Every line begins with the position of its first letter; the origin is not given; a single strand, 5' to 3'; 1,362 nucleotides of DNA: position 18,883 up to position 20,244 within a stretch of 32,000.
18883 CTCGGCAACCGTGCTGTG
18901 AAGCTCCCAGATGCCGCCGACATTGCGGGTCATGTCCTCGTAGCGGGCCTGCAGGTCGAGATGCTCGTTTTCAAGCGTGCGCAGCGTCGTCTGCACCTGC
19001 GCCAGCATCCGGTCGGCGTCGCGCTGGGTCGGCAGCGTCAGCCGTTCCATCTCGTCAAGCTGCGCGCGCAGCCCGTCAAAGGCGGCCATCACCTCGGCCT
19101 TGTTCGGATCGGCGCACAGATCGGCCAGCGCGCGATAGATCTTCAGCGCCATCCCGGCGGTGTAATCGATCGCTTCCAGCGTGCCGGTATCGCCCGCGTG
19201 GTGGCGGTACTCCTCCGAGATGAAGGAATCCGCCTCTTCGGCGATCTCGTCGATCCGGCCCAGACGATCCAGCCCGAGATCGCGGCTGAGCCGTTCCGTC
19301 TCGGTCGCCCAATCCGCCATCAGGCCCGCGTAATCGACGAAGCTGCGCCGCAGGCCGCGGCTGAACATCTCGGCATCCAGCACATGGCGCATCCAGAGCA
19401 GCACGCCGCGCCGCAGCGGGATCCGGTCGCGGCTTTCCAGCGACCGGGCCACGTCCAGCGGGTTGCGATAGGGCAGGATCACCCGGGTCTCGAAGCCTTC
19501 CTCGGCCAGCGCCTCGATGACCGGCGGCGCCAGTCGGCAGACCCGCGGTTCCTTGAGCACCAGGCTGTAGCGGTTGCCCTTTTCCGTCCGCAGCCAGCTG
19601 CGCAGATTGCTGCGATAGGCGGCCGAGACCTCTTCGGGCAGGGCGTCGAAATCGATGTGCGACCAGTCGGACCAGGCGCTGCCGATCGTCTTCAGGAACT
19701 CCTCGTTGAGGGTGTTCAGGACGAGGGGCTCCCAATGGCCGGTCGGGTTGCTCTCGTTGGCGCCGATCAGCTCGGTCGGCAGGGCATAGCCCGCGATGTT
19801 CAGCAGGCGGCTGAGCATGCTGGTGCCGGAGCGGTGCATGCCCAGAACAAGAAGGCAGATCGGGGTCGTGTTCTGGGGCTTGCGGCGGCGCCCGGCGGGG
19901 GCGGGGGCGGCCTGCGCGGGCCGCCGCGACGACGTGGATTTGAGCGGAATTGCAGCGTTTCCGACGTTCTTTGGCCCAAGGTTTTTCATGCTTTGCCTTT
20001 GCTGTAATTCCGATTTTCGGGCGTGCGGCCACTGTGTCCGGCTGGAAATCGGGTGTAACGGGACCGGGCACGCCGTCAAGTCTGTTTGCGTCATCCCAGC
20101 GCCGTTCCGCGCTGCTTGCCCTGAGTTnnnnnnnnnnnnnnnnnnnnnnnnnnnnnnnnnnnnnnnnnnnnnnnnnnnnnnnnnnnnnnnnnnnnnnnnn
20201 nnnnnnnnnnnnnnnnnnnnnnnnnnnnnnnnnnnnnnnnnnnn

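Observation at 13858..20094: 2,078-aa fusion of sulfotransferase, ~570-aa coiled coil and three glycosyltransferase modules: candidate polymerase / terminator / molecular ruler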

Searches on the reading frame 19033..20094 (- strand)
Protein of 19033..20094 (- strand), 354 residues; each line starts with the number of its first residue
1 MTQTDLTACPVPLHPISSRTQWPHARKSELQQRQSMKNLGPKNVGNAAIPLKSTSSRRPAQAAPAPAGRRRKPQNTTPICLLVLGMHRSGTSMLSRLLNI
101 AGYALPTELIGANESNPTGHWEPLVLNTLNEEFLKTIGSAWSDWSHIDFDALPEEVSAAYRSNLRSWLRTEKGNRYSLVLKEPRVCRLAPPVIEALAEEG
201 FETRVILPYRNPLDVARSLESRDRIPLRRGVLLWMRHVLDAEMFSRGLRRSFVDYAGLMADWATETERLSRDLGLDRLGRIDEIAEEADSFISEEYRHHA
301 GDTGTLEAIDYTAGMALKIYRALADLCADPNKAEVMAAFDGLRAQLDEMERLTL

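Call 8: search_protein_families(library=pfam, proteins=[window:19033-20094:-], max_evalue=10)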
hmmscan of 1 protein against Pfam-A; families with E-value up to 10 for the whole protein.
seq(354 aa): 2 families
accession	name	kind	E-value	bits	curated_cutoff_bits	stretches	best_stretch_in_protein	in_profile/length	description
PF13469.12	Sulfotransfer_3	-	7.8e-05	23.5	27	1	82-276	3-213/216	Sulfotransferase family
PF00685.33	Sulfotransfer_1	-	0.0095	15.8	22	1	81-218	4-106/255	Sulfotransferase domain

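Call 9: search_solved_structures(query=window:19033-20094:-, max_evalue=10, show_alignments=3)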
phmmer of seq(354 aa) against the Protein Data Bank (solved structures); distinct sequences matched with E-value up to 10: 4.
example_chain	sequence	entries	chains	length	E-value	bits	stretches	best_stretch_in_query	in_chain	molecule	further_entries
6u1s_A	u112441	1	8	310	0.22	14.3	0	279-335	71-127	de novo designed 16-helix transmembrane nanopore, TMHC8_R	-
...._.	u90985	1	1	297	0.75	12.5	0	131-177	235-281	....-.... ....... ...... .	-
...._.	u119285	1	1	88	0.78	12.5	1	260-314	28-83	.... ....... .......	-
6gcs_Q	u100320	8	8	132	1.6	11.5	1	260-314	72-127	ACPM2 SUBUNIT | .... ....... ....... ACPM2 of NADH:Ubiquinone Oxidoreductase (Complex I)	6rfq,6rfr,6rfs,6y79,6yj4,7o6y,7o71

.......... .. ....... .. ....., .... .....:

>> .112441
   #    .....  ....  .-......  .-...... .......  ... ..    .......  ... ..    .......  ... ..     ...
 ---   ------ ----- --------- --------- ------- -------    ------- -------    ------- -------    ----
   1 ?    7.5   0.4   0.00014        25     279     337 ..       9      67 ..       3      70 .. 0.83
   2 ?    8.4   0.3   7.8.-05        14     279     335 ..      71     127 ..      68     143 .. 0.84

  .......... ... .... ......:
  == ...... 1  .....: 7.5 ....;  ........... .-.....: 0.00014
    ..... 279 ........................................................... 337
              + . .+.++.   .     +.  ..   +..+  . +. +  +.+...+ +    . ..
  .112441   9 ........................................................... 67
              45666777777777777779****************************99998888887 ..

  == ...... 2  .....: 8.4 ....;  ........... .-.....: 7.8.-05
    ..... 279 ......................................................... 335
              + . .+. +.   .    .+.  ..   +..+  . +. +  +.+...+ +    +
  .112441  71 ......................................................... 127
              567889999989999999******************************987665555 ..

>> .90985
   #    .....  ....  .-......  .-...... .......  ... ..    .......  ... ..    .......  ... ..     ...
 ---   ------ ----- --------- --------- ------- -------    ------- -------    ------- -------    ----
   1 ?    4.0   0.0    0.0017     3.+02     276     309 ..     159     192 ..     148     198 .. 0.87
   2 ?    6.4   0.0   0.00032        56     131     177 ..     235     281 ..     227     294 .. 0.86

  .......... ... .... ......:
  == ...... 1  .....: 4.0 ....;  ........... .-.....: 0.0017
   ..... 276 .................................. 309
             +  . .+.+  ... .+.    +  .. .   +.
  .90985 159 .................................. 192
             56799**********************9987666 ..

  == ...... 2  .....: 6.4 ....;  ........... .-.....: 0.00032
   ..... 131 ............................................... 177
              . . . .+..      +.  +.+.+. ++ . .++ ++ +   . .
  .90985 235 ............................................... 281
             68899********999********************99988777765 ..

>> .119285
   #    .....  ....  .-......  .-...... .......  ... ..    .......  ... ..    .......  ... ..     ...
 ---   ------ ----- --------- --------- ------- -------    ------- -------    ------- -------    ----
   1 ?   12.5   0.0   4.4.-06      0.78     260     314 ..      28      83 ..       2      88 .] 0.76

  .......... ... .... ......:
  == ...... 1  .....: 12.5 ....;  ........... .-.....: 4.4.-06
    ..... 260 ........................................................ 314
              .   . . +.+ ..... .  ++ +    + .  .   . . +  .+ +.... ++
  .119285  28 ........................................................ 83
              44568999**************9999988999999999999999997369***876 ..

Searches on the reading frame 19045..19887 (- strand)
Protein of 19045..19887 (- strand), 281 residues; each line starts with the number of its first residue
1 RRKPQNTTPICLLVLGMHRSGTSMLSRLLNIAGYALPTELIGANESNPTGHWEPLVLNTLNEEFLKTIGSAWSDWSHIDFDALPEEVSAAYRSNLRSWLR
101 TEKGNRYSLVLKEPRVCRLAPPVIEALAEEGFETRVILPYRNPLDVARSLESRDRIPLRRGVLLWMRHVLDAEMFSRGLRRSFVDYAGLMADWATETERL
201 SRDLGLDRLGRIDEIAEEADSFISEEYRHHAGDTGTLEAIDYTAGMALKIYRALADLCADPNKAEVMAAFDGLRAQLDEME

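Call 32: search_solved_structures(query=A1, max_evalue=1, show_alignments=3)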
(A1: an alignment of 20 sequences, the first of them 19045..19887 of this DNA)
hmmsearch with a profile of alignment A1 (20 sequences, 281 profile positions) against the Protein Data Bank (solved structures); distinct sequences matched with E-value up to 1: 6.
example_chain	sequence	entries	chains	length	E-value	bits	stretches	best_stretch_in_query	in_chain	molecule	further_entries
5x2b_D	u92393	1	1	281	0.2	14.1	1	166-215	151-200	Sulfotransferase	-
5x2b_F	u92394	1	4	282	0.2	14.1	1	166-215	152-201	Sulfotransferase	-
5x2b_C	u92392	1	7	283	0.2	14.1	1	166-215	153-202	Sulfotransferase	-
2zq5_A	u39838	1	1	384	0.62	12.5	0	185-233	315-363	Putative uncharacterized protein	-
4m8n_A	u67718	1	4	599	0.8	12.1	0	211-280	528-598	PlexinC1 Intracellular Region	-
6vxk_B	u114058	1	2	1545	0.86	12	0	217-280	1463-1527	Plexin-C1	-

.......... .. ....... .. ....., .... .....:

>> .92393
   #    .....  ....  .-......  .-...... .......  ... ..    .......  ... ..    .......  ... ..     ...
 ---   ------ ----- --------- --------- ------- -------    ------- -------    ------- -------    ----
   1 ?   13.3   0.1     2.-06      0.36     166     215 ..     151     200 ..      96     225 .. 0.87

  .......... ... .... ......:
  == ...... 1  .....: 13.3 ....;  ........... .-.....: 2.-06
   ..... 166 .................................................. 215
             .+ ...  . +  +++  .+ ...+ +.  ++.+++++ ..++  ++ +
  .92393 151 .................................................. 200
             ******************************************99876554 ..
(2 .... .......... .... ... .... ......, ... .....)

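Call 34: search_protein_families(library=pfam, alignment_id=A1, max_evalue=0.01)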
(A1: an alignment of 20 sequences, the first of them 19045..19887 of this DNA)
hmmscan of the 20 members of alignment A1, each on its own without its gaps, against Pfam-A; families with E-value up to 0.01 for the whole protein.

A. member 1, window:19045-19887:- (281 aa): 2 families
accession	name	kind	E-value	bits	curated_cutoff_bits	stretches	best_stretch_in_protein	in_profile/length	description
PF13469.12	Sulfotransfer_3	-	4.1e-05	24.4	27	1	13-207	3-213/216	Sulfotransferase family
PF00685.33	Sulfotransfer_1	-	0.0041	17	22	0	12-149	4-106/255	Sulfotransferase domain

B. families by the number of members that match (of 20 scanned): 2 families
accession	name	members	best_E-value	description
PF13469.12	Sulfotransfer_3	18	9.9e-10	Sulfotransferase family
PF00685.33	Sulfotransfer_1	6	1.8e-06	Sulfotransferase domain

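Call 40: predict_structure(alignment_id=A1)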
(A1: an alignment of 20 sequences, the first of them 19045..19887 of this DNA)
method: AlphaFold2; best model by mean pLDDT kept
length: 281 residues; sequences in the alignment: 20
mean_pLDDT: 91.4   pTM: 0.90
mean pLDDT of the five models: 91.4, 91.1, 89.9, 88.7, 88.2
residues with pLDDT >= 90: 214; 70-90: 51; 50-70: 12; < 50: 4
segments of 3 or more residues with pLDDT < 50: 1-3
pLDDT, mean of each block of 10 residues (from residue 1): 66 93 91 95 83 95 97 94 97 98 92 96 98 97 93 93 97 98 93 93 92 89 65 75 89 96 98 96 82
secondary structure, 60 per line:
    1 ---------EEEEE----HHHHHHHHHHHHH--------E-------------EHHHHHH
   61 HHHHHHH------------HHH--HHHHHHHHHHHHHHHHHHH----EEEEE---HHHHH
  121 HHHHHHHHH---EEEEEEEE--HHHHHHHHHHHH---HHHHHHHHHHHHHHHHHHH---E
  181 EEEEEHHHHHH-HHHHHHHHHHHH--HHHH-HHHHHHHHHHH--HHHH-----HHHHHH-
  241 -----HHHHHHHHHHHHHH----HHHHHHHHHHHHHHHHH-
elements in order: E10-14 H19-31 H55-67 H85-103 E108-112 H116-129 E133-140 H143-154 H158-176 E180-185 H186-191 H193-204 H207-210 H212-222 H225-228 H234-239 H246-259 H264-280

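Call 42: fold_search(model_id=the predicted structure, library=pdb)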
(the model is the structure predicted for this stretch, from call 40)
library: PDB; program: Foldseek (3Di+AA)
matches with E <= 10: 982; with E <= 0.001: 10
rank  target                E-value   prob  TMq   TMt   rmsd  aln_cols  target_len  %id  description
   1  4gox                  6.8e-05  1.00  0.44  0.45  13.3       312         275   18  Sulfotransferase Domain from the Synechococcus PCC 7002 Olefin Synthase (released 2012-10-17)
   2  5ajy                  3.4e-04  1.00  0.34  0.24   7.8       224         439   15  Human PFKFB3 in complex with an indole inhibitor 4 (released 2015-04-22)
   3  5ajx                  3.8e-04  1.00  0.34  0.24   7.2       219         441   16  Human PFKFB3 in complex with an indole inhibitor 3 (released 2015-04-22)
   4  5ak0                  4.0e-04  1.00  0.33  0.23   7.4       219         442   14  Human PFKFB3 in complex with an indole inhibitor 6 (released 2015-04-22)
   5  5htk_B                4.2e-04  1.00  0.37  0.27   6.3       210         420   12  Human Heart 6-Phosphofructo-2-Kinase/Fructose-2,6-Bisphosphatase (PFKFB2) (released 2016-11-16)
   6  2axn                  5.2e-04  1.00  0.37  0.25   6.6       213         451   15  Crystal structure of the human inducible form 6-phosphofructo-2-kinase/fructose-2,6-bisphosphatase (released 2005-12-06)
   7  5ajw                  5.7e-04  1.00  0.34  0.24   7.8       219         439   16  Human PFKFB3 in complex with an indole inhibitor 2 (released 2015-04-22)
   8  3qpw                  6.0e-04  1.00  0.36  0.26   7.4       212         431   15  PFKFB3 in complex with Aluminum Tetrafluoride (released 2012-02-08)
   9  9wwe                  7.0e-04  1.00  0.45  0.43   6.6       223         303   15  Crystal structure of human tyrosylprotein sulfotransferase 2 (TPST2) in cation-bound state (released 2025-12-31)
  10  5ajz                  7.7e-04  1.00  0.36  0.26   7.5       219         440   15  Human PFKFB3 in complex with an indole inhibitor 5 (released 2015-04-22)
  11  5wrj_A                1.2e-03  1.00  0.43  0.44   7.3       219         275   14  Crystal structure of human tyrosylprotein sulfotransferase-1 complexed with PAP and gastrin peptide (released 2017-09-06)
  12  1k6m_A                1.2e-03  1.00  0.33  0.24   7.0       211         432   15  Crystal Structure of Human Liver 6-Phosphofructo-2-Kinase/Fructose-2,6-Bisphosphatase (released 2002-12-11)
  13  6ibx                  1.4e-03  1.00  0.34  0.24   6.8       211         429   15  Human PFKFB3 in complex with a N-Aryl 6-Aminoquinoxaline inhibitor 5 (released 2019-01-23)
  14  5wrj_C                1.5e-03  1.00  0.42  0.43   6.8       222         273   15  Crystal structure of human tyrosylprotein sulfotransferase-1 complexed with PAP and gastrin peptide (released 2017-09-06)
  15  4gbm                  1.5e-03  1.00  0.43  0.43  10.4       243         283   17  Sulfotransferase Domain from the Curacin Biosynthetic Pathway (released 2012-10-17)
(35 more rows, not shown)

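Call 53: search_protein_representatives(alignment_id=A1)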
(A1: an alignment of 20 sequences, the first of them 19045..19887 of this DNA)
Query: 20 sequences, 281 profile positions. Proteins with E-value up to 0.001 (for the whole library): 25904; up to 1e-10: 20447; up to 1e-30: 11391. The best 150 are listed.
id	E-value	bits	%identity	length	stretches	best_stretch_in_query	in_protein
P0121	1.1e-120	418.6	-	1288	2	5-262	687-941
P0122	4.9e-112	390.2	-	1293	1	3-280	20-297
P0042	2.8e-111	387.7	-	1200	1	3-280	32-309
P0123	6.5e-111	386.5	-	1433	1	3-280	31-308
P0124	1.5e-110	385.3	-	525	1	5-280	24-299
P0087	2.0e-110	384.9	-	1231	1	5-281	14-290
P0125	7.1e-110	383.1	-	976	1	3-280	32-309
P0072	1.0e-109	382.6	-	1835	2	6-281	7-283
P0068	3.8e-109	380.7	-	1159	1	5-280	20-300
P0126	4.3e-109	380.5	-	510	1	3-280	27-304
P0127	1.9e-108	378.4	-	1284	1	3-280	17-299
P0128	2.4e-108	378.1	-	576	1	5-281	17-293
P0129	5.4e-108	376.9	-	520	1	4-280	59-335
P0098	6.9e-108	376.6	-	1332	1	5-281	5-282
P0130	9.1e-108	376.2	-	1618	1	3-280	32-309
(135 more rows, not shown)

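Call 95: find_related_loci(query=A1, collection=genome_contigs, flank=10000)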
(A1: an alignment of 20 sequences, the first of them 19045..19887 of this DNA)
Query A1 (281 aa) in genome_contigs; peptide patterns used: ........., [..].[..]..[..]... (x = any residue, [..] = any of these).
600 stretches matched a pattern (row limit reached: there are more); 576 encode a relative of the query (tblastn E <= 1e-3); the best 80 are kept; 80 distinct loci.
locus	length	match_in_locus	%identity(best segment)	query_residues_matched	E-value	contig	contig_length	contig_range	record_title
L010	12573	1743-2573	51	5-281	7e-95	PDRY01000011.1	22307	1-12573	MAG: Rhodobacterales bacterium isolate DOLJORAL78_64_13 DolJOral78_scaffold_2077, whole genome shotgun sequence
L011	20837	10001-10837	48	2-280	1e-76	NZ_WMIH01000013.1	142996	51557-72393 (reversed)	Paracoccus shanxieyensis strain DK398 Scaffold13, whole genome shotgun sequence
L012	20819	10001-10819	41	4-281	1e-63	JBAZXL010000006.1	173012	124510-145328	MAG: Hyphomicrobium sp. isolate SO_2017_GW1_55 NODE_653_length_173012_cov_1.786725_OW334_2017, whole genome shotgun sequ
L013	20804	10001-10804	40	11-278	3e-61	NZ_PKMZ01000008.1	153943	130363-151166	Mangrovicella endophytica strain 5T4P-12-1 scaffold_7, whole genome shotgun sequence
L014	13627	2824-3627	40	11-278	2e-60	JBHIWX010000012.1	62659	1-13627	MAG: Rhizobiaceae bacterium isolate MAG35 WDNA05_bin.19.orig_12, whole genome shotgun sequence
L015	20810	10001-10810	41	10-279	8e-58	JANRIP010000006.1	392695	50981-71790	MAG: Hyphomonadaceae bacterium isolate bins.142 k141_480189, whole genome shotgun sequence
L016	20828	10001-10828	36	2-277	2e-56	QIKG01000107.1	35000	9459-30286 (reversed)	MAG: Oceanospirillales bacterium isolate SZUA-51 Ga0063293_10000725, whole genome shotgun sequence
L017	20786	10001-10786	39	4-265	2e-55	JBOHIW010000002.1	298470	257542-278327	MAG: Phyllobacterium sp. isolate SD8061_maxbin2.bin.1 NODE_4_length_298470_cov_5.775785, whole genome shotgun sequence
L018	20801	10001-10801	37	12-278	9e-55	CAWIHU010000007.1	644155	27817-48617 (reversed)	MAG: uncultured proteobacterium isolate MFD03726.bin.2.167 genome assembly, contig: contig_18610, whole genome shotgun s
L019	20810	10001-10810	39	11-277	5e-54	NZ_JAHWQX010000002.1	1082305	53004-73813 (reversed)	Pseudohoeflea coraliihabitans strain DP4N28-3 DP4N28-3_ctg0002, whole genome shotgun sequence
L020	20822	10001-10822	38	2-279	7e-53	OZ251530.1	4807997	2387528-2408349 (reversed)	MAG: Candidatus Azotimanducaceae bacterium isolate f202fb84-87b8-493a-be29-01d38759616a genome assembly, chromosome: 1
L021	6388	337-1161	36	5-278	3e-52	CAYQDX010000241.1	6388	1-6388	MAG TPA_asm: uncultured Ectothiorhodospiraceae bacterium isolate SRP214966_co3_379 genome assembly, contig: NODE_22911_l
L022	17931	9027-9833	36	11-279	9e-51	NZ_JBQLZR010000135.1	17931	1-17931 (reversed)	MAG: Glycocaulis sp. isolate bin_1084 contig_135, whole genome shotgun sequence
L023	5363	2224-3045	38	6-278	2e-51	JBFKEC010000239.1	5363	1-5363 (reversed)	MAG: Oceanococcus sp. isolate Mix_sand20.2022.06.G.76 k141_1252183_length_5363_cov_18.2869, whole genome shotgun sequenc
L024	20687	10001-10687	40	11-239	3e-50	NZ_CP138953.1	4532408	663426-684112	Shimia sp. MIT910701 chromosome, complete genome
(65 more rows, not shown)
